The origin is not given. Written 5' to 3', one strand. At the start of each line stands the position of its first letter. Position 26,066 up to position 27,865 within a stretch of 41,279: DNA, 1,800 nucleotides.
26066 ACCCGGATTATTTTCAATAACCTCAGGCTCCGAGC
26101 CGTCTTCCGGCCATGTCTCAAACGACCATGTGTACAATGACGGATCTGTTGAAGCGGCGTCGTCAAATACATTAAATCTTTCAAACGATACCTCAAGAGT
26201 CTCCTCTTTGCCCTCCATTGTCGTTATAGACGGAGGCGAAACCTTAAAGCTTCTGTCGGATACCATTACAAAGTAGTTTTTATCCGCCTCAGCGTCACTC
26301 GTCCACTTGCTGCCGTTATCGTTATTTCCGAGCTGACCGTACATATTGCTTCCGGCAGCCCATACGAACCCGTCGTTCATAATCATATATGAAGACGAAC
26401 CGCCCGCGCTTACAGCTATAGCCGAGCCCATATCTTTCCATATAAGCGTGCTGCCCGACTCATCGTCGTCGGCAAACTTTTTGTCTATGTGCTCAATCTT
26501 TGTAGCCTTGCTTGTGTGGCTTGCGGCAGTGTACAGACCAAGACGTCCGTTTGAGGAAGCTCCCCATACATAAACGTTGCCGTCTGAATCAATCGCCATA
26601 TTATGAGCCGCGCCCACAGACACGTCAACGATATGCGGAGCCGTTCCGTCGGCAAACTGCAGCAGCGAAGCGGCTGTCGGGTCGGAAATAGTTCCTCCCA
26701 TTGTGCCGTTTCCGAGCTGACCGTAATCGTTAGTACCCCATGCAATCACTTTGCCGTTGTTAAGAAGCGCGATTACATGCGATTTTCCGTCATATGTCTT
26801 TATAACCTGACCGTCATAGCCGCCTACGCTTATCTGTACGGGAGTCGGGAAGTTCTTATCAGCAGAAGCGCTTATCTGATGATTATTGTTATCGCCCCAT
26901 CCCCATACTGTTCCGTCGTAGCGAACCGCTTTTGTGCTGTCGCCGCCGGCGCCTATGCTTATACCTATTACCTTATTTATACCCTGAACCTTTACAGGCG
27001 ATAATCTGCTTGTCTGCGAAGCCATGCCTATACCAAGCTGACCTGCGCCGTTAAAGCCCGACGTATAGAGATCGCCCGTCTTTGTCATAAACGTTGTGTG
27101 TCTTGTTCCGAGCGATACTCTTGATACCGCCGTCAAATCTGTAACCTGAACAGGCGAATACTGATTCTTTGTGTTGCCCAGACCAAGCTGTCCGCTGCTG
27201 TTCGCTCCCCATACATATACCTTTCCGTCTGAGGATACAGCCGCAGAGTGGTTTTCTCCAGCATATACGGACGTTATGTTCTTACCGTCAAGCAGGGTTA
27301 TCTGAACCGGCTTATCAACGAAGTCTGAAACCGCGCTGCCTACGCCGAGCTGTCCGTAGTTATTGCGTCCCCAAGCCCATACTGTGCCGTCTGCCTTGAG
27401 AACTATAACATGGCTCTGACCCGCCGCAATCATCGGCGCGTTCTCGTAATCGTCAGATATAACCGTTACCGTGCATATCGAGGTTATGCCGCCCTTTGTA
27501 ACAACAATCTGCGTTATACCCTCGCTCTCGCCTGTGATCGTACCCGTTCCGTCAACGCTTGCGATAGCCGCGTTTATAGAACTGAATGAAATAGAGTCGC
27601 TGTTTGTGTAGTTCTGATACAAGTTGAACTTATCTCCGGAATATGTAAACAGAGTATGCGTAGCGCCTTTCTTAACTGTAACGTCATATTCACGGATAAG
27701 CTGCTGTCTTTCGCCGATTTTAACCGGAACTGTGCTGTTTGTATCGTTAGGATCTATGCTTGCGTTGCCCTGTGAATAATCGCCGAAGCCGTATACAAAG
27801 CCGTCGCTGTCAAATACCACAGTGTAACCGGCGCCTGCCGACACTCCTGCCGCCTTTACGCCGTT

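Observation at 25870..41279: Ten consecutive Big_2 + seven-bladed RCC1-like propeller modules (about 70 blades) in one polypeptide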

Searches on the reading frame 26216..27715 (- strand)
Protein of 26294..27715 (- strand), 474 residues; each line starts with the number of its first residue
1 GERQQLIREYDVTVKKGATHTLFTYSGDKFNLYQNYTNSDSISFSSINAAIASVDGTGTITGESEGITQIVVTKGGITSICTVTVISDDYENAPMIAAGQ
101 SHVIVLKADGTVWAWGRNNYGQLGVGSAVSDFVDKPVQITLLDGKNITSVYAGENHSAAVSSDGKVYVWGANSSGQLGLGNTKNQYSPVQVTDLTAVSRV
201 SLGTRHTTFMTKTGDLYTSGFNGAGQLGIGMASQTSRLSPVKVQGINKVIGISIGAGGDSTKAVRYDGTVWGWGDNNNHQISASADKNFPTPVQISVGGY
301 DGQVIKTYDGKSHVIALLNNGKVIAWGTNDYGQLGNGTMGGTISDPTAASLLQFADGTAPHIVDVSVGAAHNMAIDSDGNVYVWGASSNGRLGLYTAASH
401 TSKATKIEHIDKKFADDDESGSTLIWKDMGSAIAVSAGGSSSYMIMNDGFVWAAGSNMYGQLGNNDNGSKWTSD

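Call 7: search_protein_families(library=pfam, proteins=[window:26216-27619:-], max_evalue=0.01)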
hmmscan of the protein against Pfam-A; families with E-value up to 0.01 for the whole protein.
window:26216-27619:- (468 aa): 7 families
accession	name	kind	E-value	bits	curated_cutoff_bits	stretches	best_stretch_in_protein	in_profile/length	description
PF25390.1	WD40_RLD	-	5.9e-89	299.3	150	2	63-378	35-347/363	RCC1-like domain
PF00415.24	RCC1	-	1.3e-63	211.8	21.7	6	77-128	1-50/50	Regulator of chromosome condensation (RCC1) repeat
PF13540.12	RCC1_2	-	6.3e-49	163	22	7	64-90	4-30/30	Regulator of chromosome condensation (RCC1) repeat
PF25384.1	Alsin_RLD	-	9.6e-14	51.9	100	2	107-195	269-352/405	Alsin RCC1-like domain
PF02368.24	Big_2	-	0.00025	21.4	22.8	1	6-44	33-70/79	Bacterial Ig-like domain (group 2)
PF06739.17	SBBP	-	0.0045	17.3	20.5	0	339-356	16-33/38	Beta-propeller repeat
PF22764.1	E217_Gp32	-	0.0047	17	27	0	246-296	7-57/144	Tail fiber protein gp32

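Call 41: predict_structure(alignment_id=A2)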
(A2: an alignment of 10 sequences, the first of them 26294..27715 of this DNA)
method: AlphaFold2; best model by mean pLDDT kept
length: 474 residues; sequences in the alignment: 10
mean_pLDDT: 85.6   pTM: 0.87
mean pLDDT of the five models: 85.6, 85.5, 83.4, 82.4, 82.3
residues with pLDDT >= 90: 254; 70-90: 158; 50-70: 44; < 50: 18
segments of 3 or more residues with pLDDT < 50: 412-426
pLDDT, mean of each block of 10 residues (from residue 1): 72 93 73 54 89 93 91 87 89 91 91 93 82 90 77 95 93 93 90 91 95 94 92 86 92 84 93 93 89 87 90 92 93 91 88 61 91 90 91 77 82 45 48 91 88 91 87 79
secondary structure, 60 per line:
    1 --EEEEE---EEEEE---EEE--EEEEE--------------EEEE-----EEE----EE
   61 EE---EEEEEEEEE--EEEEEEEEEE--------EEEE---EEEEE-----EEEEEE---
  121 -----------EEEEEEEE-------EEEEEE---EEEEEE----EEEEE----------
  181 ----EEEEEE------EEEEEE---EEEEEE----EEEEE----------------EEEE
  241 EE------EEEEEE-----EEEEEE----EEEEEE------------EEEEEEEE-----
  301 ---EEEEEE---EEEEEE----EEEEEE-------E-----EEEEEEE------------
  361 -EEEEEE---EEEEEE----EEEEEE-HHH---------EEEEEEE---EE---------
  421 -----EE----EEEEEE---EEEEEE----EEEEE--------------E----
elements in order: E3-7 E11-15 E19-21 E24-28 E43-46 E52-54 E59-62 E66-74 E77-86 E95-98 E102-106 E112-117 E132-139 E147-152 E156-161 E166-170 E185-190 E197-202 E206-211 E216-220 E237-242 E249-254 E260-265 E270-275 E288-295 E304-309 E313-318 E323-328 E342-348 E362-367 E371-376 E381-386 E400-406 E432-437 E441-446 E451-455

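Call 43: fold_search(model_id=the predicted structure, library=pdb)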
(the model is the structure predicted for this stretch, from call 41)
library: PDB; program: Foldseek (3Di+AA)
matches with E <= 10: 1916; with E <= 0.001: 958
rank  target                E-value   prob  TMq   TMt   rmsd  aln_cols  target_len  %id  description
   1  4dnw_B                8.2e-33  1.00  0.70  0.88   2.3       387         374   28  Crystal structure of UVB-resistance protein UVR8 (released 2012-03-07)
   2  8gqe_B                8.2e-33  1.00  0.69  0.85   2.8       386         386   28  Crystal structure of the W285A mutant of UVR8 in complex with RUP2 (released 2022-09-14)
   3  6xzl                  8.7e-33  1.00  0.69  0.88   2.7       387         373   29  Arabidopsis UV-B photoreceptor UVR8 mutant D96N D107N (released 2021-01-13)
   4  4dnw_A                9.2e-33  1.00  0.70  0.89   2.1       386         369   28  Crystal structure of UVB-resistance protein UVR8 (released 2012-03-07)
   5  4dnu                  1.2e-32  1.00  0.70  0.88   2.5       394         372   28  Crystal structure of the W285A mutant of UVB-resistance protein UVR8 (released 2012-03-07)
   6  4dnv_A                1.4e-32  1.00  0.69  0.88   3.1       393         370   28  Crystal structure of the W285F mutant of UVB-resistance protein UVR8 (released 2012-03-07)
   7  6dd7_A                1.9e-32  1.00  0.69  0.89   2.8       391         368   26  Crystal structure of plant UVB photoreceptor UVR8 from in situ serial Laue diffraction (released 2018-07-18)
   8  6xzm_A                2.4e-32  1.00  0.70  0.89   2.7       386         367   29  Arabidopsis UV-B photoreceptor UVR8 mutant D96N D107N W285A (released 2021-01-13)
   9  4nc4_A                3.1e-32  1.00  0.70  0.89   2.7       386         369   28  Crystal structure of photoreceptor AtUVR8 mutant W285F and light-induced structural changes at 120K (released 2016-10-26)
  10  6xzn_B                3.9e-32  1.00  0.68  0.89   2.3       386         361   27  Arabidopsis UV-B photoreceptor UVR8 mutant G101S W285A (released 2021-01-13)
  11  4dnv_B                3.9e-32  1.00  0.70  0.89   3.0       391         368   26  Crystal structure of the W285F mutant of UVB-resistance protein UVR8 (released 2012-03-07)
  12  4d9s_A                6.1e-32  1.00  0.70  0.86   2.1       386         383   27  Crystal structure of Arabidopsis thaliana UVR8 (UV Resistance locus 8) (released 2012-04-04)
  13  6xzn_A                9.0e-32  1.00  0.69  0.89   2.8       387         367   28  Arabidopsis UV-B photoreceptor UVR8 mutant G101S W285A (released 2021-01-13)
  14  4d9s_B                2.5e-31  1.00  0.70  0.86   2.7       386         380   28  Crystal structure of Arabidopsis thaliana UVR8 (UV Resistance locus 8) (released 2012-04-04)
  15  7vgg_B                7.3e-30  1.00  0.69  0.87   2.8       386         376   28  Cryo-EM structure of Ultraviolet-B activated UVR8 in complex with COP1 (released 2022-05-04)
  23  1a12_A                2.6e-26  1.00  0.63  0.74   3.7       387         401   24  REGULATOR OF CHROMOSOME CONDENSATION (RCC1) OF HUMAN (released 1999-01-13)
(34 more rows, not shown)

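Call 44: search_protein_representatives(alignment_id=A2)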
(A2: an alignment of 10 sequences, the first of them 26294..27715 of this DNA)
Query: 10 sequences, 480 profile positions. Proteins with E-value up to 0.001 (for the whole library): 257236; up to 1e-10: 183374; up to 1e-30: 92383. The best 150 are listed.
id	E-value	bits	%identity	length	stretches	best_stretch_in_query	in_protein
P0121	0.0e+00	2987.4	-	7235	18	11-479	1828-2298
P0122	0.0e+00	2912.7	-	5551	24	14-479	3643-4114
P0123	0.0e+00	2835.3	-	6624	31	104-314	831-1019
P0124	0.0e+00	2507.9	-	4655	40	104-473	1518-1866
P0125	0.0e+00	2297.0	-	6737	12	19-479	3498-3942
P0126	0.0e+00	2194.8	-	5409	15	13-475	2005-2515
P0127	0.0e+00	2068.3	-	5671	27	86-428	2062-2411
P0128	0.0e+00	2022.6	-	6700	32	104-378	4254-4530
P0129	0.0e+00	1987.5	-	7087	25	105-448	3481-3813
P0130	0.0e+00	1960.9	-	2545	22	98-327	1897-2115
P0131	0.0e+00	1948.5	-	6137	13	28-480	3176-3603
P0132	0.0e+00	1942.2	-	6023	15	16-479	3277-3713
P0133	0.0e+00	1926.6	-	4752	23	99-475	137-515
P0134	0.0e+00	1925.1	-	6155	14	16-480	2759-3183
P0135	0.0e+00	1885.2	-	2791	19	101-275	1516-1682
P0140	0.0e+00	1770.5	-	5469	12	18-473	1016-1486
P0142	0.0e+00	1743.1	-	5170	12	12-479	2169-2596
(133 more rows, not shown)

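Call 49: list_cluster_members(proteins=[P0121, P0125, P0131, P0132, P0134, P0140, P0142, P0122, P0126, P0123])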
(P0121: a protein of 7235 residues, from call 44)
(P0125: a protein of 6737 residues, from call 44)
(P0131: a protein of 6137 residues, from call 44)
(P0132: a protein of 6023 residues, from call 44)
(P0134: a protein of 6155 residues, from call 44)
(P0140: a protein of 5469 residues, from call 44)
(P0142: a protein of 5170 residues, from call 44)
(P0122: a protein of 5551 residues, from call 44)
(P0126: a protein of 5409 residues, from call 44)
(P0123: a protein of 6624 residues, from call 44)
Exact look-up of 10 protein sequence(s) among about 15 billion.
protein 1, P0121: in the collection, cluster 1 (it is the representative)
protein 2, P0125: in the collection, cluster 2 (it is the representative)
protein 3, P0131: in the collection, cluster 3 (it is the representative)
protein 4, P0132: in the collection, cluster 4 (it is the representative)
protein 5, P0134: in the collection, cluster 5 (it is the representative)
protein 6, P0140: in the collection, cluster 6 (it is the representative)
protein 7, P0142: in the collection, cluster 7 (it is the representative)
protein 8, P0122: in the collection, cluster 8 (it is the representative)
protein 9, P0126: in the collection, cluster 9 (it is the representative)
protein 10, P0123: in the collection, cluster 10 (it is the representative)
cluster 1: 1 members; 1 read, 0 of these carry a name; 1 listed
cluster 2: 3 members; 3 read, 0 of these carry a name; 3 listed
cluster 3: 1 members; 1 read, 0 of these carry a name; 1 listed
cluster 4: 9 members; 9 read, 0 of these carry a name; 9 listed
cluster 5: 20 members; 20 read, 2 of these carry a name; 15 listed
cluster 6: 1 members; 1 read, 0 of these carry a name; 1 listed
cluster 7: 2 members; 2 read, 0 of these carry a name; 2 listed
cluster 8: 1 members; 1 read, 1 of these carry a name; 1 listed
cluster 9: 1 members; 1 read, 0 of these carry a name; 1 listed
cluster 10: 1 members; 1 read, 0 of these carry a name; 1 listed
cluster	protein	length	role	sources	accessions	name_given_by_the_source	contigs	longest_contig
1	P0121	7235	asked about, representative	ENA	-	-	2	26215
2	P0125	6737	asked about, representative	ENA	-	-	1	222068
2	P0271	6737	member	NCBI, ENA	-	-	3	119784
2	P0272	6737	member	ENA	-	-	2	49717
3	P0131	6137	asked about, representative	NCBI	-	-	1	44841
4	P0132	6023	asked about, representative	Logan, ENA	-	-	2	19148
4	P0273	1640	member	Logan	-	-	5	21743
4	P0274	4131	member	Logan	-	-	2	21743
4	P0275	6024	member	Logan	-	-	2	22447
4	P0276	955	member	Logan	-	-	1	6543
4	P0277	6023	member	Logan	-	-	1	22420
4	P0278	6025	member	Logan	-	-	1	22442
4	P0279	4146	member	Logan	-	-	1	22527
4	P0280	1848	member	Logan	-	-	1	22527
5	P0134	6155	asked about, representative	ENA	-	-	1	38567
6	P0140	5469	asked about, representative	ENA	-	-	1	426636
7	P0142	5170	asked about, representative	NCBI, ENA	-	-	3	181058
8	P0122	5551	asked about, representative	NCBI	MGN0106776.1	MAG: RCC1-like domain-containing protein, partial [Hominilimicola sp.]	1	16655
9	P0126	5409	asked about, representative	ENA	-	-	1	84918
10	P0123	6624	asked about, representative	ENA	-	-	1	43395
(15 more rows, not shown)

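Call 64: search_protein_families(library=ncbifam, proteins=[window:26294-27715:-], max_evalue=0.01)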
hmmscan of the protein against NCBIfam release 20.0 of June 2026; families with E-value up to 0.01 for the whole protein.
window:26294-27715:- (474 aa): 1 family
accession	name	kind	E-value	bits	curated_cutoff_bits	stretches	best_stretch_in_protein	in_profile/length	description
TIGR02608.1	delta_60_rpt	domain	7.7e-05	22.5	76.5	0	370-389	3-22/55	delta-60 repeat domain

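Call 72: search_dna_similar(query=window:26294-27715:-, collection=phages, mode=protein, max_rows=10)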
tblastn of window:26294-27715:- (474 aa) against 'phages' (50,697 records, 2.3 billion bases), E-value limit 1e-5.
Records with a match: 50; places in all: 150; records where one place covers at least 80% of the query: 3.
Best place of each record, by identity: <60% 50.
By first word of the organism name: Bacteriophage 11; Pseudomonas 6; Clostridioides 5; Yersinia 4; Synechococcus 3; Brevibacillus 3; Clostridium 2; Serratia 2; Erwinia 2; Aphanizomenon 2; and 9 more.
By host as written in the record: - 6; Pseudomonas sp. CT12 4; Brevibacillus laterosporus 3; Clostridioides difficile 3; Synechococcus sp. KCZYC6 2; Clostridium difficile 2; uncultured Helicobacter sp. 2; Pseudomonas protegens Pf-5 2; and 22 more.
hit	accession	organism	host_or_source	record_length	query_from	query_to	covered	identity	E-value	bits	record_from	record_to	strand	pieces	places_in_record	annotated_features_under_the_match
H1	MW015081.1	Synechococcus phage S-SRM01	Synechococcus sp. KCZYC6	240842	110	469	76%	33.4%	5e-33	139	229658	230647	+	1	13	hypothetical protein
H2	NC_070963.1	Synechococcus phage S-SRM01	Synechococcus sp. KCZYC6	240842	110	469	76%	33.4%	5e-33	139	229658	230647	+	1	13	regulator of chromosome condensation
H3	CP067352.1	Clostridioides phage ES-S-0173-01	Clostridioides sp. ES-S-0173-01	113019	89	472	81%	30.5%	2e-27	122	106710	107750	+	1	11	record has no annotation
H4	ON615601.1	Synechococcus phage BUCT-ZZ01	Synechococcus elongatus PCC 7942 = ...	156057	96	466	78%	31.4%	2e-29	128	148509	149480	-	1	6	BNR repeat domain protein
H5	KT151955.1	Brevibacillus phage Jenst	Brevibacillus laterosporus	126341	98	467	78%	29.5%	3e-16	88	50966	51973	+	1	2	putative regulator of chromosome condenstation family protein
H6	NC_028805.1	Brevibacillus phage Jenst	Brevibacillus laterosporus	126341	98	467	78%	29.5%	3e-16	88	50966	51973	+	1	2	regulator of chromosome condensation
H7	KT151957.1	Brevibacillus phage SecTim467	Brevibacillus laterosporus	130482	98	467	78%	29.5%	3e-16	88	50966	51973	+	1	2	putative regulator of chromosome condensation family protein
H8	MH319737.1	Marine virus AG-345-E08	single cell amplified by WGA-X; seawater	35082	110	473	77%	27.6%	5e-16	87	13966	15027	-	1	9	record has no annotation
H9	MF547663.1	Clostridioides phage LIBA2945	Clostridioides difficile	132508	76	463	82%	25.8%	2e-17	91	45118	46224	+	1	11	RCC1 domain-containing protein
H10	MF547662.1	Clostridioides phage LIBA6276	Clostridioides difficile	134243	76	463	82%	25.8%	2e-17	91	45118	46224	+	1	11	RCC1 domain-containing protein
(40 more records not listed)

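Call 77: find_encoding_contigs(protein=P0125, flank=10000, max_places=2)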
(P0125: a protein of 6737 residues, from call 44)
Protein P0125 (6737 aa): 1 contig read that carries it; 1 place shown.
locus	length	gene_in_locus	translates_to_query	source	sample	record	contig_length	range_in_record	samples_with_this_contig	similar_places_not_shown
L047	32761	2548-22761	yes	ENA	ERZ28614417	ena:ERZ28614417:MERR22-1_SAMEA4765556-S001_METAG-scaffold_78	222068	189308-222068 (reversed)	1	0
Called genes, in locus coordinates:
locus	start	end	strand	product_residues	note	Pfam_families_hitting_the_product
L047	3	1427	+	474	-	?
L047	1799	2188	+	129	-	-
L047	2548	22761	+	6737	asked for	PF02368:Big_2, PF00415:RCC1, PF25390:WD40_RLD, PF25390:WD40_RLD, PF00415:RCC1, PF25390:WD40_RLD, PF00415:RCC1, PF25390:WD40_RLD, +35 more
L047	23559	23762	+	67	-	-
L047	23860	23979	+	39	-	-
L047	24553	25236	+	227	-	PF04402:SIMPL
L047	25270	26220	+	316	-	-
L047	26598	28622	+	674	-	PF00082:Peptidase_S8 (faint)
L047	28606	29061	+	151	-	-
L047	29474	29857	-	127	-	-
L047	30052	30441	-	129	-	-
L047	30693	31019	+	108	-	-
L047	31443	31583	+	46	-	-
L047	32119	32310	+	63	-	-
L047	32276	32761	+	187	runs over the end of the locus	PF01520:Amidase_3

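Call 78: find_encoding_contigs(protein=P0140, flank=10000, max_places=2)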
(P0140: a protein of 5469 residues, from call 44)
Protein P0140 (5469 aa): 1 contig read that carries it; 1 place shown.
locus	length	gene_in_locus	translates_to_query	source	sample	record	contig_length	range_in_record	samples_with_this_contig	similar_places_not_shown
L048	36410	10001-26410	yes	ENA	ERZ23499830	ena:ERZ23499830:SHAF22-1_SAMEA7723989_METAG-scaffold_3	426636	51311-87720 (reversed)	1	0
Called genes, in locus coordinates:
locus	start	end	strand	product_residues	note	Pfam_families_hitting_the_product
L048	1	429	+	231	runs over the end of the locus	PF00072:Response_reg, PF00486:Trans_reg_C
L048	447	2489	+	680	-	PF00512:HisKA, PF02518:HATPase_c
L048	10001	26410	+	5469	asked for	PF13540:RCC1_2, PF25390:WD40_RLD, PF25390:WD40_RLD, PF13540:RCC1_2, PF25390:WD40_RLD, PF00415:RCC1, PF00415:RCC1, PF13540:RCC1_2, +38 more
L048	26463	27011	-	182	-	PF18933:PsbP_2 (weak)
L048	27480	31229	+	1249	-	PF04563:RNA_pol_Rpb2_1, PF04561:RNA_pol_Rpb2_2, PF04565:RNA_pol_Rpb2_3, PF10385:RNA_pol_Rpb2_45, PF00562:RNA_pol_Rpb2_6, PF04560:RNA_pol_Rpb2_7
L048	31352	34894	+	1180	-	PF04997:RNA_pol_Rpb1_1, PF00623:RNA_pol_Rpb1_2, PF04983:RNA_pol_Rpb1_3, PF05000:RNA_pol_Rpb1_4, PF04998:RNA_pol_Rpb1_5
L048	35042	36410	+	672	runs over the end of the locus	PF24898:GGDEF_GdpP, PF01368:DHH, PF02272:DHHA1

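Call 79: find_encoding_contigs(protein=P0142, flank=10000, max_places=2)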
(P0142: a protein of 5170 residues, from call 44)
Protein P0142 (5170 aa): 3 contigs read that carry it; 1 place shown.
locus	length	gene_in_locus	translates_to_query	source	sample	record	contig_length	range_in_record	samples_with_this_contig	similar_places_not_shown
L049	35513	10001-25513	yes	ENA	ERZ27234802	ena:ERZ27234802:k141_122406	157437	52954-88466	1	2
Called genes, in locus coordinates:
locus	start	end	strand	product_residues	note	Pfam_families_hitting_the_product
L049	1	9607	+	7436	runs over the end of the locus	PF00415:RCC1, PF13540:RCC1_2, PF25390:WD40_RLD, PF00415:RCC1, PF02368:Big_2, PF25390:WD40_RLD, PF25390:WD40_RLD, PF25390:WD40_RLD, +43 more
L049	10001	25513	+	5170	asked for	PF00415:RCC1, PF25390:WD40_RLD, PF00415:RCC1, PF25390:WD40_RLD, PF00415:RCC1, PF13540:RCC1_2, PF00415:RCC1, PF25390:WD40_RLD, +34 more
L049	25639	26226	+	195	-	PF01558:POR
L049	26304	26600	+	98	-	PF13534:Fer4_17 (faint), PF12797:Fer4_2 (faint), PF12837:Fer4_6 (weak), PF13237:Fer4_10, PF00037:Fer4, PF14697:Fer4_21, PF12838:Fer4_7, PF00037:Fer4, +6 more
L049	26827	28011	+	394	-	PF01855:POR_N, PF17147:PFOR_II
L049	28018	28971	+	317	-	PF02775:TPP_enzyme_C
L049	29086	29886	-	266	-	PF01790:LGT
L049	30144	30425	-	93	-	PF13828:DUF4190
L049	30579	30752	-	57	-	PF00037:Fer4 (weak), PF12797:Fer4_2 (weak), PF13237:Fer4_10, PF14697:Fer4_21, PF12838:Fer4_7, PF13187:Fer4_9, PF00037:Fer4, PF12837:Fer4_6, +8 more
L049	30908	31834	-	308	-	PF04468:PSP1, PF28472:PSP1_3rd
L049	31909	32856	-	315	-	PF13177:DNA_pol3_delta2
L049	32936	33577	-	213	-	PF10502:Peptidase_S26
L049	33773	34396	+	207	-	-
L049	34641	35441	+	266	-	PF00142:Fer4_NifH (faint), PF01656:CbiA, PF02374:ArsA_ATPase (weak), PF06564:CBP_BcsQ, PF09140:MipZ, PF10609:ParA, PF13614:AAA_31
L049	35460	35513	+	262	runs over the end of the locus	PF03776:MinE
